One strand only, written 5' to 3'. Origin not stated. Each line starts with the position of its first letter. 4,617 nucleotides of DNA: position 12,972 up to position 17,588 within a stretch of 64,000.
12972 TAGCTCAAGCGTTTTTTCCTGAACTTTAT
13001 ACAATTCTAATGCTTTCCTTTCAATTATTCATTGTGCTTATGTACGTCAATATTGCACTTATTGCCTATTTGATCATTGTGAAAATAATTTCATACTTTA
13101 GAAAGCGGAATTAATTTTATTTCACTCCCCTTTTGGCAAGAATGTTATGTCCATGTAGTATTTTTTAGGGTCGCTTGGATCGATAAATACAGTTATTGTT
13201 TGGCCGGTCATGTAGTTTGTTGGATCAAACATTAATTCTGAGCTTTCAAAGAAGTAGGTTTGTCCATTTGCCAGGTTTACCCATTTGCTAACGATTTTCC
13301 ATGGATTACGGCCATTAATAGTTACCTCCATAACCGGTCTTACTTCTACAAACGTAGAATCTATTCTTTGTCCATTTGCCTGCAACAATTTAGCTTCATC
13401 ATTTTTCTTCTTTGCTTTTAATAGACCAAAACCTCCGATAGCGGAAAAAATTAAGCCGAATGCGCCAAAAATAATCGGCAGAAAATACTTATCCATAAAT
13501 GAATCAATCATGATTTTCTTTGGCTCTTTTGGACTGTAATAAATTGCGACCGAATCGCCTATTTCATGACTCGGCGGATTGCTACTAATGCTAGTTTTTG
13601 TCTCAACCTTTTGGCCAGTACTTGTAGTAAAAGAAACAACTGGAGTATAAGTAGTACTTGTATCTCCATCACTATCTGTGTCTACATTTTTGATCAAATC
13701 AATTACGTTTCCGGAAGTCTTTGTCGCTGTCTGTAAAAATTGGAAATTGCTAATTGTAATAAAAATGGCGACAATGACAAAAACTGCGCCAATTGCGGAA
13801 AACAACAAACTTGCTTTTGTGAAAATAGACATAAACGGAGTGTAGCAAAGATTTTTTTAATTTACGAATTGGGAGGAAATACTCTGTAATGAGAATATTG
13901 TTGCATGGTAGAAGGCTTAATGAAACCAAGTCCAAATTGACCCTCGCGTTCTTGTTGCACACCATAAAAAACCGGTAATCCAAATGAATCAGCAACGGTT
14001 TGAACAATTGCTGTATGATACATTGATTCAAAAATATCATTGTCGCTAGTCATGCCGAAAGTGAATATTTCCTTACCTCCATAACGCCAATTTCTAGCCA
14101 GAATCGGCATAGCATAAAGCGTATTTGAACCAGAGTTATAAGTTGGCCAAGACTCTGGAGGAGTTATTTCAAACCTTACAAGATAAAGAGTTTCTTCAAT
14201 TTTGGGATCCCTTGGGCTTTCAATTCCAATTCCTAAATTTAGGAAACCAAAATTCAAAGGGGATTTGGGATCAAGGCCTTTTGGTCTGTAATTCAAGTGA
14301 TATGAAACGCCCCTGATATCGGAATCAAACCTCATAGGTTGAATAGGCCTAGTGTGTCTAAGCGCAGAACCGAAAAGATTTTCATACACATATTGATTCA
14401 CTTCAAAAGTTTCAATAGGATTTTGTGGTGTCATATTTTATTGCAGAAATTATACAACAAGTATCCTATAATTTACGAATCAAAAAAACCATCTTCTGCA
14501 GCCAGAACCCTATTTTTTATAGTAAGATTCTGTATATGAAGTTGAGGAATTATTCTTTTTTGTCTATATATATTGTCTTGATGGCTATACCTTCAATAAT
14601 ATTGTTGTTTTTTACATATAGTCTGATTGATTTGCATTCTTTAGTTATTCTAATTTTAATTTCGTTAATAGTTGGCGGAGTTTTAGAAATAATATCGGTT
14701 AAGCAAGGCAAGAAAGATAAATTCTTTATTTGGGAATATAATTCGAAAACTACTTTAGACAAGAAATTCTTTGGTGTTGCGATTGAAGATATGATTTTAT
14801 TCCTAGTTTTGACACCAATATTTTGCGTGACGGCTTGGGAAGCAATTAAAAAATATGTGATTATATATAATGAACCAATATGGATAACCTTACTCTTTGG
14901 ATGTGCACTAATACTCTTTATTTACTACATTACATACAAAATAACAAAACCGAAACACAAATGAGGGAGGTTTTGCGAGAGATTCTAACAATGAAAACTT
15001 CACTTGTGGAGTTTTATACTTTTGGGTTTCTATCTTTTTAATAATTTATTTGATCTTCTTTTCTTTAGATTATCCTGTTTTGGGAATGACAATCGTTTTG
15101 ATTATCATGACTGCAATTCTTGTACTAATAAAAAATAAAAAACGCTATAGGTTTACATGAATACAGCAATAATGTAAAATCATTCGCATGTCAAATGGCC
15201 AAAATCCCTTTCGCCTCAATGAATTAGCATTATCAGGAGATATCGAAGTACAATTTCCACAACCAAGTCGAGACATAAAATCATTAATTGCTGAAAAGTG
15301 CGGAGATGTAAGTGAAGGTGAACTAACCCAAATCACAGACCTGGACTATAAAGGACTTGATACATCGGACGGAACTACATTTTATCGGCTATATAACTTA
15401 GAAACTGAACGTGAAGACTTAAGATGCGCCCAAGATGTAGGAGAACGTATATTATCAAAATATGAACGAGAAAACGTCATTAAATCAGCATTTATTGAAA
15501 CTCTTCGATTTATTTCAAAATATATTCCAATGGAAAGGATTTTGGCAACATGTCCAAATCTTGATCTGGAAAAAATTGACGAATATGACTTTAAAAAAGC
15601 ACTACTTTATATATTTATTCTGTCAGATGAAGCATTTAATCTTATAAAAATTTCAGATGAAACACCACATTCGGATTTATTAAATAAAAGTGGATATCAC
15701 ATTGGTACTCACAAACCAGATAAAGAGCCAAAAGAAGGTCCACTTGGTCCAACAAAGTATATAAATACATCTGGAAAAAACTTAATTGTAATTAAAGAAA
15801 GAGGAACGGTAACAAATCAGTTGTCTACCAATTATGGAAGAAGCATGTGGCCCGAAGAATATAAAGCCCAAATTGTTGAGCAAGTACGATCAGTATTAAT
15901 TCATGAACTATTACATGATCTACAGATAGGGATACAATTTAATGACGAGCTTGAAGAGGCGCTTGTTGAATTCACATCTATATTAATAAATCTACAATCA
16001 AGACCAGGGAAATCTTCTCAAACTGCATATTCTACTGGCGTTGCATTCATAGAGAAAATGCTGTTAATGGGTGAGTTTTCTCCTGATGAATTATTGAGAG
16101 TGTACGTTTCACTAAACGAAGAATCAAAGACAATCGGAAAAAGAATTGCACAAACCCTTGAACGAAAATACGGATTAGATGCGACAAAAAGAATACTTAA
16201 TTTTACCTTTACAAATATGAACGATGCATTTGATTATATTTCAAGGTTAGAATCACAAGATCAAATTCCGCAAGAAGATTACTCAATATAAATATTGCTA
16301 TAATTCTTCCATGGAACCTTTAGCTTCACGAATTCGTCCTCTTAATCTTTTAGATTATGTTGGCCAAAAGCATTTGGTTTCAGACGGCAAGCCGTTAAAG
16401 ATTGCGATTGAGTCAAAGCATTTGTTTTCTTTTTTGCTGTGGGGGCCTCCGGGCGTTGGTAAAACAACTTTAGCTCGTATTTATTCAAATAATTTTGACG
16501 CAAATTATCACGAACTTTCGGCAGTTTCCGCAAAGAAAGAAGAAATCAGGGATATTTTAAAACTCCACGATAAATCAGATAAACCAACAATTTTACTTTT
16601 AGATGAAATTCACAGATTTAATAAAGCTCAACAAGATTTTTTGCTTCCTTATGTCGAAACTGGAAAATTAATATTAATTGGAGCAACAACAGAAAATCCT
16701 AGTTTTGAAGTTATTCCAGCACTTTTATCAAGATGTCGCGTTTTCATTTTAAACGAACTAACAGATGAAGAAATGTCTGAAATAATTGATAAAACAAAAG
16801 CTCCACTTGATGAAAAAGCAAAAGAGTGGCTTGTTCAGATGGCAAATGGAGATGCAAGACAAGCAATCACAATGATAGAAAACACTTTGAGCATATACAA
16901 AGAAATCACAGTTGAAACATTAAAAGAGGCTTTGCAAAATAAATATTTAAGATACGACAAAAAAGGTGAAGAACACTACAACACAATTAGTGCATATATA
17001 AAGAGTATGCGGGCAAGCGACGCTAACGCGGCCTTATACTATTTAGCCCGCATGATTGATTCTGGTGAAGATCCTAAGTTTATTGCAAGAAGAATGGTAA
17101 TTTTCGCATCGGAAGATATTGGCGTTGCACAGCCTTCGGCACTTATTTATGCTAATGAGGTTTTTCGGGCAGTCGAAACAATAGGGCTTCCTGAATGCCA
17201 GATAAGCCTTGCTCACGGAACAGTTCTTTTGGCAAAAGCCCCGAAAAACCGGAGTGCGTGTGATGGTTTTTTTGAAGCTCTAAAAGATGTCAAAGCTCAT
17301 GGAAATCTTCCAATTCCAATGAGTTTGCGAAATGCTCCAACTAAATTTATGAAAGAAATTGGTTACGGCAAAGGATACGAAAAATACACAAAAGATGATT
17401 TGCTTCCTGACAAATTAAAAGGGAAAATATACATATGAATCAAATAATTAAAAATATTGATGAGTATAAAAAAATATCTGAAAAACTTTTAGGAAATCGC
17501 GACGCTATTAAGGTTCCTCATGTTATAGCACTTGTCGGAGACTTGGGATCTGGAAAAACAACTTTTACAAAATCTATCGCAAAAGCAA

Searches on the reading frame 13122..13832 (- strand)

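Call 70: search_protein_families(library=pfam, proteins=[window:13122-13832:-], max_evalue=0.00001)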
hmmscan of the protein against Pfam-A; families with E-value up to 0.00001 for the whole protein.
window:13122-13832:- (236 aa): 1 family
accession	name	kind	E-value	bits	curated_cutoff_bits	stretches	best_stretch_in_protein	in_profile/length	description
PF12158.14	DUF3592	-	6.8e-18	65.5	25.3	1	39-113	1-83/84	Domain of unknown function (DUF3592)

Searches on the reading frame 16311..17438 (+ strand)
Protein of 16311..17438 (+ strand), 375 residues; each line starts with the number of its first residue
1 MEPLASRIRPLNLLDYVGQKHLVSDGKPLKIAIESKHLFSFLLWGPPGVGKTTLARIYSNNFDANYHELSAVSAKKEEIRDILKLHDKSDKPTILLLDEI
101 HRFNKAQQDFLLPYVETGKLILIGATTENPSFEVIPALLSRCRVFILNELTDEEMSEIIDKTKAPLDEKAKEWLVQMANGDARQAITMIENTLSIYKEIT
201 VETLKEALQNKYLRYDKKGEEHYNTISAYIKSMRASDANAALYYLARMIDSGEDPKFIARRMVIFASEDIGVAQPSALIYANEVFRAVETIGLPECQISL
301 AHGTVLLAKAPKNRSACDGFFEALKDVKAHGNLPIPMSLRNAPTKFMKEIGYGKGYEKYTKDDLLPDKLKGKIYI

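Call 70: search_protein_families(library=pfam, proteins=[window:16311-17438:+], max_evalue=0.00001)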
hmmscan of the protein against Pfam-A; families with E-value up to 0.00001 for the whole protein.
window:16311-17438:+ (375 aa): 7 families
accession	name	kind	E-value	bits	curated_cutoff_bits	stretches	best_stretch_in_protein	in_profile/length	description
PF12002.13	MgsA_C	-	2.3e-48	164.7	27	1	236-362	2-127/167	MgsA AAA+ ATPase C terminal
PF16193.11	AAA_assoc_2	-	8.4e-23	80.9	34.3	1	162-234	3-81/81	AAA C-terminal domain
PF00004.35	AAA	-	3.7e-17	63.4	21.2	1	42-147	2-128/131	ATPase family associated with various cellular activities (AAA)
PF05496.18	RuvB_N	-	1.9e-15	57.4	27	1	8-125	1-119/159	Holliday junction DNA helicase RuvB P-loop domain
PF07728.20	AAA_5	-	1.1e-07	32.4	22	1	41-126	2-101/139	AAA domain (dynein-related subfamily)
PF13191.12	AAA_16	-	8.7e-07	30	32.6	0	40-63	26-49/167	AAA ATPase domain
PF13173.12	AAA_14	-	3.6e-06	27.4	27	1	42-150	6-123/129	AAA domain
